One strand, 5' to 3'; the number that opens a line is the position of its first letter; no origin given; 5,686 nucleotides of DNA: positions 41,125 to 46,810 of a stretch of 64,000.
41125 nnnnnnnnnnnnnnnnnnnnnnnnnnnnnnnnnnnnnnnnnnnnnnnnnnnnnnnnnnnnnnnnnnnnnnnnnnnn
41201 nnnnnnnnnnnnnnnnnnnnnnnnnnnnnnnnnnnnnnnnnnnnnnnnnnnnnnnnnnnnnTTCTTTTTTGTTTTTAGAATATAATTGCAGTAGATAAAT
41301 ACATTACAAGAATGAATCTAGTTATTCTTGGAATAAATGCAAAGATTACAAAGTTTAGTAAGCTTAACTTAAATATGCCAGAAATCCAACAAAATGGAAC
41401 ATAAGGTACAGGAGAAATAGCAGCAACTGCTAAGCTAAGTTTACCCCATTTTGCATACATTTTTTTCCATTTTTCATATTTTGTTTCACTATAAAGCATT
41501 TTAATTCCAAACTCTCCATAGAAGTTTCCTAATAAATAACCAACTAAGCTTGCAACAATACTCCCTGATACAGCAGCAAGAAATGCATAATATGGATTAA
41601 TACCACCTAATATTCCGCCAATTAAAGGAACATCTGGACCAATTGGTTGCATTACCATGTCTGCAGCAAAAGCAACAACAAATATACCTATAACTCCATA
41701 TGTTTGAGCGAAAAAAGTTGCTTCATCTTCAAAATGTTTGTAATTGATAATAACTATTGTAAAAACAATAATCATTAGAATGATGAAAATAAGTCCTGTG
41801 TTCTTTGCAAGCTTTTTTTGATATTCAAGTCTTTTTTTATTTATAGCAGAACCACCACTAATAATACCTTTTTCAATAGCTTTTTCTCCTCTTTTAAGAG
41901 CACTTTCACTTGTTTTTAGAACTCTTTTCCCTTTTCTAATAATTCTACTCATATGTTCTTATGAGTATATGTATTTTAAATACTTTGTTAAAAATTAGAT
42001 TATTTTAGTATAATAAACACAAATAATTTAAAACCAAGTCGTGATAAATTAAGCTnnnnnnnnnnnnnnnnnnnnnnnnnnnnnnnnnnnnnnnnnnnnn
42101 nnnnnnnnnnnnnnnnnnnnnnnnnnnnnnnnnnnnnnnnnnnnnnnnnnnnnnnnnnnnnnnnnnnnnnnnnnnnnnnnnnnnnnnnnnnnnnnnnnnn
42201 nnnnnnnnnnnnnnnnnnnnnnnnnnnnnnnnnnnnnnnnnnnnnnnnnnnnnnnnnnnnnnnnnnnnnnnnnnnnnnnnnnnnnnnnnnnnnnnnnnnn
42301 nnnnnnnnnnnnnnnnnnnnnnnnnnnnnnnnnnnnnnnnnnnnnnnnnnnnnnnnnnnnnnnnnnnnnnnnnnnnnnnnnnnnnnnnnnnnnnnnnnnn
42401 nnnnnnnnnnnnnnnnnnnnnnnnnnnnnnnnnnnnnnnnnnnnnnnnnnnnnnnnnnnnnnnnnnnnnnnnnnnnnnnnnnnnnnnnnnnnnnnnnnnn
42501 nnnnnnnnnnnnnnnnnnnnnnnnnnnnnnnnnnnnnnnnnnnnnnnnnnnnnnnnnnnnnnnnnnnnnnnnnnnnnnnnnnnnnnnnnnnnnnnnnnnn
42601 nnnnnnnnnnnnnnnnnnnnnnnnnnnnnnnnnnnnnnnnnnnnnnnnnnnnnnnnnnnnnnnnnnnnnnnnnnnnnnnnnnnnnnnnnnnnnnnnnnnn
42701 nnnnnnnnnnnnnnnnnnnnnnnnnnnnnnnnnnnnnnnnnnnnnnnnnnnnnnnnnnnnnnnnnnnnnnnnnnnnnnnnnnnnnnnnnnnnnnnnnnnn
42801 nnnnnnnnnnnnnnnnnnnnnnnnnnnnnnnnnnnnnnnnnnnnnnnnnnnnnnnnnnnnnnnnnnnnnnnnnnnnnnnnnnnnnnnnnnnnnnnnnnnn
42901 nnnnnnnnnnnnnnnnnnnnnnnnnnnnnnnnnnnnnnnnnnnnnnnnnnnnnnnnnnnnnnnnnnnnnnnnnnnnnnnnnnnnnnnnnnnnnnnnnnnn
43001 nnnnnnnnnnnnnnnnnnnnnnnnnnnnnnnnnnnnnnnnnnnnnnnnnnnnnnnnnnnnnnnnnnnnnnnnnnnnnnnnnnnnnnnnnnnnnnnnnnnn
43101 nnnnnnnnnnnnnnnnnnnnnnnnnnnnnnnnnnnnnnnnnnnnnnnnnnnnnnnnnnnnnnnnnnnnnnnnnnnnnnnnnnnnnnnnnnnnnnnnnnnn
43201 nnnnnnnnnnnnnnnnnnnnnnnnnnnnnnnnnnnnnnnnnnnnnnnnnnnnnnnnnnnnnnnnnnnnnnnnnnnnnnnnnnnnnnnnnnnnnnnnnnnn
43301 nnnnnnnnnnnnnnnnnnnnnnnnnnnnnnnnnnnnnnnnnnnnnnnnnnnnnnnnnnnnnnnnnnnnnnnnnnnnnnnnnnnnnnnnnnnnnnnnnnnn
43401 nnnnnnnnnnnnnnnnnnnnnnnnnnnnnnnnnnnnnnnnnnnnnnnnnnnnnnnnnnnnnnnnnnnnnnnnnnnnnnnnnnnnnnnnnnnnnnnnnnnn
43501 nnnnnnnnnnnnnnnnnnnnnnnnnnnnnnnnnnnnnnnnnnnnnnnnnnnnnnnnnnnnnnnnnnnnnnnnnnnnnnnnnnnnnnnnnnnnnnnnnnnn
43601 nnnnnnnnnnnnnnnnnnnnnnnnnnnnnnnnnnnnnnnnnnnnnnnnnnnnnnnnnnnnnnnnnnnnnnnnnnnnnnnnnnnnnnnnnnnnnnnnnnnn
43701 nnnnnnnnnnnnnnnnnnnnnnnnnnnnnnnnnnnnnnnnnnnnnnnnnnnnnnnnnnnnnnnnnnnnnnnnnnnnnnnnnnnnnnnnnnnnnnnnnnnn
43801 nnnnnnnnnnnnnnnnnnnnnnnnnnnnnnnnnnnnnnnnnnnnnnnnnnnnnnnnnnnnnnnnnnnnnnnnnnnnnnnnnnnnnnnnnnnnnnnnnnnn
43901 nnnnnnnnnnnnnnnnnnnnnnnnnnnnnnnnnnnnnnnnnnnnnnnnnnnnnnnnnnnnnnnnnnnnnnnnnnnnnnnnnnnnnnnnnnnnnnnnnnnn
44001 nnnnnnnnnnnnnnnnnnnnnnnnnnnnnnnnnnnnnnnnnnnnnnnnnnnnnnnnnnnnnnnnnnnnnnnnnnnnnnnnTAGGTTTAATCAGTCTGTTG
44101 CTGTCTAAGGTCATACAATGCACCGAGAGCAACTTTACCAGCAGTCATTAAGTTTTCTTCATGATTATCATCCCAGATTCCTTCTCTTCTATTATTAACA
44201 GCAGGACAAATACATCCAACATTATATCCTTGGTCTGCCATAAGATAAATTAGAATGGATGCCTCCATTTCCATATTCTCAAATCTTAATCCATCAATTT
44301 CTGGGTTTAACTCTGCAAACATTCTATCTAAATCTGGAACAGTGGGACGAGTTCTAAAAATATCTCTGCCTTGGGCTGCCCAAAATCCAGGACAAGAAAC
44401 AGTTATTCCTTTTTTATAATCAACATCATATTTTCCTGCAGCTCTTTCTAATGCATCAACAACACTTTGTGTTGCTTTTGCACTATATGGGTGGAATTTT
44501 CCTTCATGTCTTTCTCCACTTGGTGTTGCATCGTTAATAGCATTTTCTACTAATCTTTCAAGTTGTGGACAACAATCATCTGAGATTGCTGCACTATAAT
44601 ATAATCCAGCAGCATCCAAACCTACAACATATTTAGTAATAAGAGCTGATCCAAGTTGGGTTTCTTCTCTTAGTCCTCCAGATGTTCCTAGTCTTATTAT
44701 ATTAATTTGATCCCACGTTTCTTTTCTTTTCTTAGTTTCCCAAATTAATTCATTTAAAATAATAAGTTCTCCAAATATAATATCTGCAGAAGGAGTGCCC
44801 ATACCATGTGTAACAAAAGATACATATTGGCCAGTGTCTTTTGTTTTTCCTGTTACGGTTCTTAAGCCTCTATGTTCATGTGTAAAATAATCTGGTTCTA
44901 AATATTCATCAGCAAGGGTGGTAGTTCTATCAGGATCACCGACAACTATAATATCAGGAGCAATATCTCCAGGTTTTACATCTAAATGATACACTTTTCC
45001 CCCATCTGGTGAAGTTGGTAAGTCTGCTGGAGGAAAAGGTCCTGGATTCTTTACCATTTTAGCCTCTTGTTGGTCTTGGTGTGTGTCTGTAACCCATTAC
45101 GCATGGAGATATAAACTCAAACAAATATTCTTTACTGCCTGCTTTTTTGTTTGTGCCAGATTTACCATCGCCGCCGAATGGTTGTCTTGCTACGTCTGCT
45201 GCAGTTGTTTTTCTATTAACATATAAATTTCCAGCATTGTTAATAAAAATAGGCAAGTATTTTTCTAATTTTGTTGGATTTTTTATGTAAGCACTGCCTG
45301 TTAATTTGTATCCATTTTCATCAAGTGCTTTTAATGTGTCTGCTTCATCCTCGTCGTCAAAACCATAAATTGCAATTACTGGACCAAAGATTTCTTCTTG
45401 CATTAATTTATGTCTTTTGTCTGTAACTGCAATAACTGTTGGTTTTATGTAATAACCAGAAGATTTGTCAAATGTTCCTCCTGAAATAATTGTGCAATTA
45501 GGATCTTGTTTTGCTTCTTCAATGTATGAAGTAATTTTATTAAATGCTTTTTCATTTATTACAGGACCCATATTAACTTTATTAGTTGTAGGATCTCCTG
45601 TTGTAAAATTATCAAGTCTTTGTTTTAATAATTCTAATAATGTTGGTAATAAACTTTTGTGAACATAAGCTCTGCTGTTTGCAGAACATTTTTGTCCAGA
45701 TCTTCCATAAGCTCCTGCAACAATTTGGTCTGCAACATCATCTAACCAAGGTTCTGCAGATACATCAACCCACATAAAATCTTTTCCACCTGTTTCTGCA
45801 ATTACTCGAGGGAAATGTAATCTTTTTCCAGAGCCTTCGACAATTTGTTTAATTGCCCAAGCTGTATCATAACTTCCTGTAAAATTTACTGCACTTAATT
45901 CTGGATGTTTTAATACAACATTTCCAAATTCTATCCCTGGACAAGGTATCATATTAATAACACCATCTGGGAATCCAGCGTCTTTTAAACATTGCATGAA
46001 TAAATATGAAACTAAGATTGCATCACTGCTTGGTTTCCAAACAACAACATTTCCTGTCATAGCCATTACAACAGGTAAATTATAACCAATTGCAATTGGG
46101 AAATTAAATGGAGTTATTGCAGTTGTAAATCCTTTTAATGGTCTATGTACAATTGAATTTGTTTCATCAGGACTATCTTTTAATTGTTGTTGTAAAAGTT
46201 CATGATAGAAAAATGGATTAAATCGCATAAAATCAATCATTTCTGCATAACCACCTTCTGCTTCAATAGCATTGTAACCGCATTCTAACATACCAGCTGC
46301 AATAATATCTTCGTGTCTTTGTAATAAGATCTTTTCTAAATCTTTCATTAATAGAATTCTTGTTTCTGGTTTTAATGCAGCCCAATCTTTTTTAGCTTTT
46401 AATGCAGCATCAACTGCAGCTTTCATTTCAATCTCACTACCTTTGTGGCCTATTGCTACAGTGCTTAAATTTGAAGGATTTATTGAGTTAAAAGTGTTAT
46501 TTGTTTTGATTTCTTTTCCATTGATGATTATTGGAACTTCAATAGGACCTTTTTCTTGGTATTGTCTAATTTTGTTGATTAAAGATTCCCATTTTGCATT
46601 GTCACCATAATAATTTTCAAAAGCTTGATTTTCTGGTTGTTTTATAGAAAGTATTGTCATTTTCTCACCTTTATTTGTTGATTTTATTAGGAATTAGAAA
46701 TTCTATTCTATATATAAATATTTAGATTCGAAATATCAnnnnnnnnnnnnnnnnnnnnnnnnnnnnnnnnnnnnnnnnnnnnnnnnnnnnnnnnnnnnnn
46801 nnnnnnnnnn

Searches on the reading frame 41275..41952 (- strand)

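Call 35: search_protein_families(library=pfam, proteins=[window:41275-41952:-], max_evalue=0.001)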
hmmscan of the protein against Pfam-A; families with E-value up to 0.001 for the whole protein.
window:41275-41952:- (225 aa): 1 family
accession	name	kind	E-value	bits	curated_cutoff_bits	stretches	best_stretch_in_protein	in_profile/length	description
PF09335.16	VTT_dom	-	3.3e-12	47.4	33.9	1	113-219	11-120/123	VTT domain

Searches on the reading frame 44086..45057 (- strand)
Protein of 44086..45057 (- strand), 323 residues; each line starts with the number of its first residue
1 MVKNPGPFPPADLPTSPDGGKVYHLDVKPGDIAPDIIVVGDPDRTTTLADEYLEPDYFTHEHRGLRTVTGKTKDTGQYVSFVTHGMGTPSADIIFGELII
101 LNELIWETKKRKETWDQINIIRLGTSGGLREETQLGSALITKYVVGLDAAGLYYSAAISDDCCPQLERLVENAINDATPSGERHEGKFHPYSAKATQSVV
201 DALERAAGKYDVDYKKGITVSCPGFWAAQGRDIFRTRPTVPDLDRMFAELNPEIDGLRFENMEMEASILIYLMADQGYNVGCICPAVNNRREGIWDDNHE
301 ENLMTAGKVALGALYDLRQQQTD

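Call 35: search_protein_families(library=pfam, proteins=[window:44086-45057:-], max_evalue=0.001)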
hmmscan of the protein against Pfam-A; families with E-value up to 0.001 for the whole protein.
window:44086-45057:- (323 aa): 1 family
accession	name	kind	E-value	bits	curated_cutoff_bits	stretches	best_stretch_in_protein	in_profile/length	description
PF01048.26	PNP_UDP_1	-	7.6e-24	84.8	25.1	1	36-303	3-217/233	Phosphorylase superfamily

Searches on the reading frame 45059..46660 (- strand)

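Call 35: search_protein_families(library=pfam, proteins=[window:45059-46660:-], max_evalue=0.001)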
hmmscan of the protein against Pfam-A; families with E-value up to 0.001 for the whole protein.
window:45059-46660:- (533 aa): 1 family
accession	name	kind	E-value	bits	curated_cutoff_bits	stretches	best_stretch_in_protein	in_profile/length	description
PF00171.27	Aldedh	-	1.2e-106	357.5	23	1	54-516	6-455/461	Aldehyde dehydrogenase family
